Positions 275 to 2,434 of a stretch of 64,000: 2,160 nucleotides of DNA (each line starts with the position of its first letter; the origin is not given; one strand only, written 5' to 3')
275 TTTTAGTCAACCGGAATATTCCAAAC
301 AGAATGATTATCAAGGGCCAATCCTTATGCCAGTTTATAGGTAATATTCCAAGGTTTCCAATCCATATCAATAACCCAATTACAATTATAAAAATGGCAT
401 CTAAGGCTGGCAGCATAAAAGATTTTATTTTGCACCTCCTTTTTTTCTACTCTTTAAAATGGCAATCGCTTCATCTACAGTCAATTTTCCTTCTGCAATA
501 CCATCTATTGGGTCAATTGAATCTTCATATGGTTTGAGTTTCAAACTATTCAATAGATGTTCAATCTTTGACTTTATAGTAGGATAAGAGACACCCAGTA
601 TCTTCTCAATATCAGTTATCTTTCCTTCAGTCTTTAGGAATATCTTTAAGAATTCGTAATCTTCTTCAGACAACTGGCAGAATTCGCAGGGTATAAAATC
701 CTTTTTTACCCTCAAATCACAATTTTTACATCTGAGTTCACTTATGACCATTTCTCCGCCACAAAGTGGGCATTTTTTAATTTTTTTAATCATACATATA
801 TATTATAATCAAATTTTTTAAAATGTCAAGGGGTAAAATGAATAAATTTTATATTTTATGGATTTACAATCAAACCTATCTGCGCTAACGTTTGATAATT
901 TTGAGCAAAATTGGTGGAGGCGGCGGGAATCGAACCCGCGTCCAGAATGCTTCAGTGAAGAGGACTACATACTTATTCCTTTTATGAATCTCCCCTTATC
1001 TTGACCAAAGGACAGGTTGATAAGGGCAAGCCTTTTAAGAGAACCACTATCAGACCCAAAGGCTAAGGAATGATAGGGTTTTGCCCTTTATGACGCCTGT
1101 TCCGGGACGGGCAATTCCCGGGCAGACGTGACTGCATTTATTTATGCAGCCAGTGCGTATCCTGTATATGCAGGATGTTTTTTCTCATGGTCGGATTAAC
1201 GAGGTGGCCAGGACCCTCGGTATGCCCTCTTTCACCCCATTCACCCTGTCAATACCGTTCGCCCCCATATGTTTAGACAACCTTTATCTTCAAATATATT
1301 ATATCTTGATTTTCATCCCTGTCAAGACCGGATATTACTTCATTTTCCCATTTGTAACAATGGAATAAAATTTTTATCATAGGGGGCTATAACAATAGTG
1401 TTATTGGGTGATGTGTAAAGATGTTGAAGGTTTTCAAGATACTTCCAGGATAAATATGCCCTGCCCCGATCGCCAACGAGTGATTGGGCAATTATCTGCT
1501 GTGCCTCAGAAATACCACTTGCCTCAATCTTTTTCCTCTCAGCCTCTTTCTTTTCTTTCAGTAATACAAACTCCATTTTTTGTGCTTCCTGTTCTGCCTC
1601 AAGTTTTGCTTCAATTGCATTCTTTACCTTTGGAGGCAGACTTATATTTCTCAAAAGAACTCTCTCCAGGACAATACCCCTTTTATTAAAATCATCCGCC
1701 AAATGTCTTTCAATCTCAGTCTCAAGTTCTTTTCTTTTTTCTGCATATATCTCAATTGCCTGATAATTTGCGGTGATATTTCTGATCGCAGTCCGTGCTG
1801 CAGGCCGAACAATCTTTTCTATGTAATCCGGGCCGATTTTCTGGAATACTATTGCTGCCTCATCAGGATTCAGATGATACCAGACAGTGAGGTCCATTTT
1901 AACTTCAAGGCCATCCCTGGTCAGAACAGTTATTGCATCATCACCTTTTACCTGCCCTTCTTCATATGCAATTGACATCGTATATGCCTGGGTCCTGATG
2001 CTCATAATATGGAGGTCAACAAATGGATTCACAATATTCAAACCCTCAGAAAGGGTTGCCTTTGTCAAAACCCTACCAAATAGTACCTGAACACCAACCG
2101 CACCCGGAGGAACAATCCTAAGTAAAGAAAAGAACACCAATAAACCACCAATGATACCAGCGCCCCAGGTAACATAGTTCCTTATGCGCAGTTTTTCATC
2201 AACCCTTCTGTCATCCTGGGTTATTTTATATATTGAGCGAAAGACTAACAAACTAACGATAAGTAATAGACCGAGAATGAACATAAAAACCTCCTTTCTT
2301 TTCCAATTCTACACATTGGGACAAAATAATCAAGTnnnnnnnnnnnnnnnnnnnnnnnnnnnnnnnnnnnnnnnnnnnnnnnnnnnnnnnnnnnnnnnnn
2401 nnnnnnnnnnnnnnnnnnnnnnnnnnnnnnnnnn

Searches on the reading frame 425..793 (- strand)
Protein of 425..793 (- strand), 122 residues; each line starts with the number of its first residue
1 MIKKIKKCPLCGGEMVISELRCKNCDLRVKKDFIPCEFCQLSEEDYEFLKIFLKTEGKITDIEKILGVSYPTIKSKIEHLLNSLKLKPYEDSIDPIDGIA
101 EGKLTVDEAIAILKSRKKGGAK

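Call 31: search_protein_families(library=padloc, alignment_id=A4, max_evalue=0.00001)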
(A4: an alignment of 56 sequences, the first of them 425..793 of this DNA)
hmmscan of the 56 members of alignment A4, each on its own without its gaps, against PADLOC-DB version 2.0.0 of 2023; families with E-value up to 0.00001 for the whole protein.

A. member 1, window:425-793:- (122 aa): 0 families

B. families by the number of members that match (of 56 scanned): 13 families
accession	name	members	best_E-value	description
PDLC04134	mad2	2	4.2e-23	mads_2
PDLC04781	PDC-M71B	2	8.8e-08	-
PDLC01995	RtcR_PspF2--CARF_AAA_HTH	1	1.1e-113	-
PDLC01994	RtcR_PspF1--CARF_AAA_HTH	1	7.9e-61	-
PDLC01993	RtcR--CARF_AAA_HTH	1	2.6e-52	-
PDLC03014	subtilase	1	3.1e-24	-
PDLC03008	Hydrolase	1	5.8e-08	-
PDLC01101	PrimPol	1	7.9e-07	adaptation polymerase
PDLC02759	SspA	1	1.3e-06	SspA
PDLC01172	TPR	1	1.5e-06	TPR repeats containing protein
PDLC04140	mad8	1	2.9e-06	mads_8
PDLC04057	PD-T4-6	1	3.4e-06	-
PDLC02657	DndA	1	4.8e-06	DndA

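Call 32: search_protein_families(library=pfam, alignment_id=A4, max_evalue=0.00001)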
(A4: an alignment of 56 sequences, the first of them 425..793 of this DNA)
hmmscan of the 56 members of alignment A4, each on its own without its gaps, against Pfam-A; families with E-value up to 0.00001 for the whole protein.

A. member 1, window:425-793:- (122 aa): 2 families
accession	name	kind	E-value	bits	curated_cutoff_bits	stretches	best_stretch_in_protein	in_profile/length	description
PF09862.15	DUF2089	-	1.6e-17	63.3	33.4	1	41-86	1-46/47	Domain of unknown function (DUF2089)-HTH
PF22747.2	Zn_ribbon_DUF2089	-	4.6e-10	39.9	27.6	1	8-39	1-32/32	DUF2089 zinc ribbon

B. families by the number of members that match (of 56 scanned): 137 families (the first 25 are shown)
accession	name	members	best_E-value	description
PF14559.12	TPR_19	4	2.5e-28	Tetratricopeptide repeat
PF13428.12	TPR_14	4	4.7e-26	Tetratricopeptide repeat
PF13174.12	TPR_6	4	7.2e-21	Tetratricopeptide repeat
PF07719.23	TPR_2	3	1.5e-38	Tetratricopeptide repeat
PF00515.34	TPR_1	3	2.4e-33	Tetratricopeptide repeat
PF13181.12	TPR_8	3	3.9e-30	Tetratricopeptide repeat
PF13414.12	TPR_11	3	2e-22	TPR repeat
PF13424.12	TPR_12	3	6.5e-22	Tetratricopeptide repeat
PF13431.12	TPR_17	3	1.4e-18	Tetratricopeptide repeat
PF13432.12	TPR_16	3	1.2e-17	Tetratricopeptide repeat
PF12895.13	ANAPC3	3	6.6e-14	Anaphase-promoting complex, cyclosome, subunit 3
PF13176.12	TPR_7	3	9.9e-14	Tetratricopeptide repeat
PF23914.1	TPR_CcmH_CycH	3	3.7e-13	Cytochrome c-type biogenesis protein H TPR domain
PF25064.1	ARM_TT21_5th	3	1.3e-08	TT21 fifth ARM repeats domain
PF02421.24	FeoB_N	2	4.3e-51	Ferrous iron transport protein B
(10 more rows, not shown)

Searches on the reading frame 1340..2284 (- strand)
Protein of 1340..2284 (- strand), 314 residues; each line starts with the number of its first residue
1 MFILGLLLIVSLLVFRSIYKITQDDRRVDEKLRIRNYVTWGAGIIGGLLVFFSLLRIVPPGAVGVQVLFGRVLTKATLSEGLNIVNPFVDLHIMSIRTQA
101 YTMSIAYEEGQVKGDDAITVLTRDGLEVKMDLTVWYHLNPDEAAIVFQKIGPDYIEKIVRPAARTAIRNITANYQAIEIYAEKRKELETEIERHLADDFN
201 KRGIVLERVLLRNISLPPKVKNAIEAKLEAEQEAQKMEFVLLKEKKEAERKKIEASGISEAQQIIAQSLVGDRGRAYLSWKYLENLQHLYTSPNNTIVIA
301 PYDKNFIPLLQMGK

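Call 53: find_encoding_contigs(protein=window:1340-2284:-, flank=10000, max_places=4)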
Protein window:1340-2284:- (314 aa): 1 contig read that carries it; 1 place shown.
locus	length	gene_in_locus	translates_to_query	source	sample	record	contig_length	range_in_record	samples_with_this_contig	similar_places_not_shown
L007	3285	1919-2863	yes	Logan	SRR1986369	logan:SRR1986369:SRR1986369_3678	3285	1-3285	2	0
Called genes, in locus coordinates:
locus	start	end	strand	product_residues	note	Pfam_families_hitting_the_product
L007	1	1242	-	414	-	?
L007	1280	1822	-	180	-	PF07638:Sigma70_ECF (faint), PF04542:Sigma70_r2, PF08281:Sigma70_r4_2, PF04545:Sigma70_r4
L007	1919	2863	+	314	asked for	PF01145:Band_7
